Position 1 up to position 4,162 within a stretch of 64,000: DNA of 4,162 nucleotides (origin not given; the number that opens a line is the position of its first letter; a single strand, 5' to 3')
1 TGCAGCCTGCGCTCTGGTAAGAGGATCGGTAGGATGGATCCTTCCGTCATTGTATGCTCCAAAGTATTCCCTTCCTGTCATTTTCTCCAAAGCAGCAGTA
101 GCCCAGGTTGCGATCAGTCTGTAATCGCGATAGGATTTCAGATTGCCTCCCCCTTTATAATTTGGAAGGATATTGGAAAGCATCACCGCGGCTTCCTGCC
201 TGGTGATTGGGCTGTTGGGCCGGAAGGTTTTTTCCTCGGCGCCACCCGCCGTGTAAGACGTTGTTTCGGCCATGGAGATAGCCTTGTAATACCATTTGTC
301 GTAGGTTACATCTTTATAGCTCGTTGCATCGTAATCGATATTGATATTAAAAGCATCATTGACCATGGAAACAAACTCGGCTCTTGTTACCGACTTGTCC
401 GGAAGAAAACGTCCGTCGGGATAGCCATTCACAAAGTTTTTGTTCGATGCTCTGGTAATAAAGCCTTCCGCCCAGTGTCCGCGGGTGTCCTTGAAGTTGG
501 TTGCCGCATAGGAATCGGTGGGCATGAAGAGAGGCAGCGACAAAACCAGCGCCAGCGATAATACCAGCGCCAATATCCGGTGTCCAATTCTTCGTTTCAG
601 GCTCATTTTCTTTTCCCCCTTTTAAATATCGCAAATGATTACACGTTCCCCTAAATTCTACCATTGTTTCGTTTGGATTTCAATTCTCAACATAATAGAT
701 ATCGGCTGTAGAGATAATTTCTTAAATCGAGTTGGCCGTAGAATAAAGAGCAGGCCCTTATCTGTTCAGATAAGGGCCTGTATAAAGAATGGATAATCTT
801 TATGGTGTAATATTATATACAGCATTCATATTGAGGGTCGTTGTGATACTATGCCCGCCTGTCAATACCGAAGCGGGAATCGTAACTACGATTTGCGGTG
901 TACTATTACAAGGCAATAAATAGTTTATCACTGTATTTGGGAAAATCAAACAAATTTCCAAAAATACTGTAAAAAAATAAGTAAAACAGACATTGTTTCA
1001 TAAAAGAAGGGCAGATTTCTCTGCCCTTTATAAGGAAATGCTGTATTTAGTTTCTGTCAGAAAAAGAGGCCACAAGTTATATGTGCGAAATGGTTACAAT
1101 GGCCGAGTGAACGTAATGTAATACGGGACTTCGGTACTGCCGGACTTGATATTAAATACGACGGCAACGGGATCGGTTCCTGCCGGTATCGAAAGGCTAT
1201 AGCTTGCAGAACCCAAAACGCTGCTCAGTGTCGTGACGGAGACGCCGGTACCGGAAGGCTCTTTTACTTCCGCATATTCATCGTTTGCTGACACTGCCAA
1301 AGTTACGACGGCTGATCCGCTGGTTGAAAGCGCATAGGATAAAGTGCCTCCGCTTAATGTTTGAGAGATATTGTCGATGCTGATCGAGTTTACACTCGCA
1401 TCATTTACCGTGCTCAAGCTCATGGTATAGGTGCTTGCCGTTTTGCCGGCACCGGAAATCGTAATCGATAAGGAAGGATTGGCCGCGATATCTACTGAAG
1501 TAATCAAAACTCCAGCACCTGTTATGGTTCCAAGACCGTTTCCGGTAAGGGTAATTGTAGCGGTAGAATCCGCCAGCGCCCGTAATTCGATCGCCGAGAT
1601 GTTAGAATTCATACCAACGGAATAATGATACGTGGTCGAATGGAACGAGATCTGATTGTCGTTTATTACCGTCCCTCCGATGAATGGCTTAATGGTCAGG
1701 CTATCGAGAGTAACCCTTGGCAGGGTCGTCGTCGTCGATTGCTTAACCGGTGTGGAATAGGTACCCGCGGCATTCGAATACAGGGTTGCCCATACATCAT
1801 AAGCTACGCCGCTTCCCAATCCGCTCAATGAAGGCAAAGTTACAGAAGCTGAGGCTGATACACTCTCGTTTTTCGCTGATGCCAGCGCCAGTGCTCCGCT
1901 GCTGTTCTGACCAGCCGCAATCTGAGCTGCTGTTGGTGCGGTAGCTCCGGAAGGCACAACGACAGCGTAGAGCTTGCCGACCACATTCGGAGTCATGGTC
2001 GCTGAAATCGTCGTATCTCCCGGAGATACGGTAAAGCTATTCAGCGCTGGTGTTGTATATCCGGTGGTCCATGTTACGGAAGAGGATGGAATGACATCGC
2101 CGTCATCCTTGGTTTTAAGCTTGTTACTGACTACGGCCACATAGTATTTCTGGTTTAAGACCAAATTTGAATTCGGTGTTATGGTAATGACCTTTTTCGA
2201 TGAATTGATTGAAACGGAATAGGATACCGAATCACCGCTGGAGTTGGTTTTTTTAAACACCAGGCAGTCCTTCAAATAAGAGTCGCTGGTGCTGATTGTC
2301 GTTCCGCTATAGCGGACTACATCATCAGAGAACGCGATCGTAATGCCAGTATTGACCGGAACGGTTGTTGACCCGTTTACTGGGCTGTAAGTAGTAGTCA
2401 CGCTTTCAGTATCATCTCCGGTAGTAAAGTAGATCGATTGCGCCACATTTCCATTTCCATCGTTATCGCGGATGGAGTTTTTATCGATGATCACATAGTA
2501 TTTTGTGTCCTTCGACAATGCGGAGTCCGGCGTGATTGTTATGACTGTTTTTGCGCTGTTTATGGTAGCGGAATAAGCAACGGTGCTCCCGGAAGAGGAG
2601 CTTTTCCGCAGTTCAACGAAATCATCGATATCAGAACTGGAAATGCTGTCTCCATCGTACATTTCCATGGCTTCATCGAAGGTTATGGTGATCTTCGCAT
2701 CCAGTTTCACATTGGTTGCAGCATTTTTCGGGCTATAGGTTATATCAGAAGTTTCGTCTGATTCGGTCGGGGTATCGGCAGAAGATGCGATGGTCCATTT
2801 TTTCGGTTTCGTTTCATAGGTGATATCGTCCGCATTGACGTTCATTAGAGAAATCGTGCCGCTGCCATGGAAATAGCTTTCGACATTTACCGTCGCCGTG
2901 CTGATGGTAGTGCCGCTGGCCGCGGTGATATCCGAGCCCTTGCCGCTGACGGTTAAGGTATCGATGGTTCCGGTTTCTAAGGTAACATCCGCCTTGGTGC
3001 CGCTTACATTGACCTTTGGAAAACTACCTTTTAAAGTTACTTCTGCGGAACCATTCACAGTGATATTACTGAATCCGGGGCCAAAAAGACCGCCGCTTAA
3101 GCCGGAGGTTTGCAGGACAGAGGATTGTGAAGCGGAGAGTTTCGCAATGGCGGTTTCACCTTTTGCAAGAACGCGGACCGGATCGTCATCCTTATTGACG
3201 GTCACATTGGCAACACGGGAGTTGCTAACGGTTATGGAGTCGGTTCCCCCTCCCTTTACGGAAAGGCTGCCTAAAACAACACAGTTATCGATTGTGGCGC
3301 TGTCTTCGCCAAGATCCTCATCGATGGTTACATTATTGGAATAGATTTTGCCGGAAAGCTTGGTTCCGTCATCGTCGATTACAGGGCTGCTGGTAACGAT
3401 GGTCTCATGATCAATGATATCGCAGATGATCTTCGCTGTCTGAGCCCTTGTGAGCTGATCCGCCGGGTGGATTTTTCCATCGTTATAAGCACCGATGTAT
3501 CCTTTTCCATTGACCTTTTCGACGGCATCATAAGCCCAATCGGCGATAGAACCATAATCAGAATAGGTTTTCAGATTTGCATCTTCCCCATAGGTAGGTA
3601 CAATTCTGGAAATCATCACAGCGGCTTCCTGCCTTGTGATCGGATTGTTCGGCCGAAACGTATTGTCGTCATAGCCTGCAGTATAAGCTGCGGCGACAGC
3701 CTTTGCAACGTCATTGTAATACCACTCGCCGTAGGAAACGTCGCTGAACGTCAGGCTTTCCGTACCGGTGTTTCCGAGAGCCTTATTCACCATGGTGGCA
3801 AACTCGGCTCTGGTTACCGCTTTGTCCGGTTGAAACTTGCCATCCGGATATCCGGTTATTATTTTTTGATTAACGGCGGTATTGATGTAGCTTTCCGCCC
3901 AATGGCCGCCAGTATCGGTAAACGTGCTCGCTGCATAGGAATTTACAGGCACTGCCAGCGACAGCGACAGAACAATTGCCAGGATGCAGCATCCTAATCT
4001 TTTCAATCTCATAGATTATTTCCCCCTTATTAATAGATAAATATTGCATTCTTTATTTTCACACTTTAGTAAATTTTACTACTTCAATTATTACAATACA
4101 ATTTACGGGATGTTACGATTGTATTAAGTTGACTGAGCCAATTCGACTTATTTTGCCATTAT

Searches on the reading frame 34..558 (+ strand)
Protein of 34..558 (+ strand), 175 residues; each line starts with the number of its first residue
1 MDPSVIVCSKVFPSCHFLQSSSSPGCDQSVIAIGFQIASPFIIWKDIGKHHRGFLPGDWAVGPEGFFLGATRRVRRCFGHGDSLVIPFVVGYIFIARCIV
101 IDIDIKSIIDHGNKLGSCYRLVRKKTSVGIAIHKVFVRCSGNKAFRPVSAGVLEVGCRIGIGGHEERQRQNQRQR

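Call 3: search_protein_families(library=pfam, proteins=[window:34-558:+])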
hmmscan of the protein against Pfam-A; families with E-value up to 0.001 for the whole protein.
window:34-558:+ (175 aa): 0 families

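Call 46: search_protein_families(library=pfam, proteins=[window:34-558:+], max_evalue=10)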
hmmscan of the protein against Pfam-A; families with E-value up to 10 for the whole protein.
window:34-558:+ (175 aa): 0 families

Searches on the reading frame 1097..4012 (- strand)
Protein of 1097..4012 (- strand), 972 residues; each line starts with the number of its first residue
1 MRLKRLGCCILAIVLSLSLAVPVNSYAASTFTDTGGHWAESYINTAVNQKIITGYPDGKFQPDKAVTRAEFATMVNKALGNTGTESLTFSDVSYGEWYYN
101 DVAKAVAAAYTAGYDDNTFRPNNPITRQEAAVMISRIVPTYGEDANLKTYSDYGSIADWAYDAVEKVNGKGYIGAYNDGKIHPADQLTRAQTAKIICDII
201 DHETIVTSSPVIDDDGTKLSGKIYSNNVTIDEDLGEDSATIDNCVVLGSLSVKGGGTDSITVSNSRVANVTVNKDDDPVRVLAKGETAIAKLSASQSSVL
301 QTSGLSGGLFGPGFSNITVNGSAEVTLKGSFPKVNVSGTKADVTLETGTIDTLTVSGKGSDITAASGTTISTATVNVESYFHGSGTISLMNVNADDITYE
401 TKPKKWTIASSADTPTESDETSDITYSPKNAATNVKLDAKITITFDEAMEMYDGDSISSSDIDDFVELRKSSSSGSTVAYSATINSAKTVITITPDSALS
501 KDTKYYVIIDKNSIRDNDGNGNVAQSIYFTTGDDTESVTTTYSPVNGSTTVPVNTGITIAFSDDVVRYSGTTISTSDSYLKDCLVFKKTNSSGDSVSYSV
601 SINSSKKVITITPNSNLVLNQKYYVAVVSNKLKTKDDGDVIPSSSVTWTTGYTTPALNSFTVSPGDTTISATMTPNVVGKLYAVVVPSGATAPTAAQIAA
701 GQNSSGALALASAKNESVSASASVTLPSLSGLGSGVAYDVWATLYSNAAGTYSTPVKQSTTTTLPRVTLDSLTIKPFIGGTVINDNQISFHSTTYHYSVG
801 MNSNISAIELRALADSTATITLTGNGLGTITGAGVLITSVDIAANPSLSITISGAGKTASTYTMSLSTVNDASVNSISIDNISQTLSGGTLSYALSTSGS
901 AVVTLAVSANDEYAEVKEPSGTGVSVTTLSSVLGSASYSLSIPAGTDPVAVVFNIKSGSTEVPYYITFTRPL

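Call 3: search_protein_families(library=pfam, proteins=[window:1097-4012:-])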
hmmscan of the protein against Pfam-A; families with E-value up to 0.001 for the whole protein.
window:1097-4012:- (972 aa): 3 families
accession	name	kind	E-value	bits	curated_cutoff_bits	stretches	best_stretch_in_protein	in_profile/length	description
PF00395.25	SLH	-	4.8e-37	126.1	20.8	3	30-72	1-44/44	S-layer homology domain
PF13205.12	Big_5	-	3.8e-21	76.2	23.6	2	425-531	9-105/105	Bacterial Ig-like domain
PF12733.13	Cadherin-like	-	0.00079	20.3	24.2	1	770-864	2-84/89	Cadherin-like beta sandwich domain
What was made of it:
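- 1094..11802 (.): Five complete SLH-domain surface-protein genes with signal peptides: 972 aa (-), then 800, 209, 480 and 799 aa (+). These are candidate S-layer or S-layer-associated proteins. Pfam SLH, E 1e-16 to 5e-37 (call 3).
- Checked: SLH genes: five are complete (1094-4012 -, 4337-6739, 6851-7480, 7493-8935, 9403-11802; call 3).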
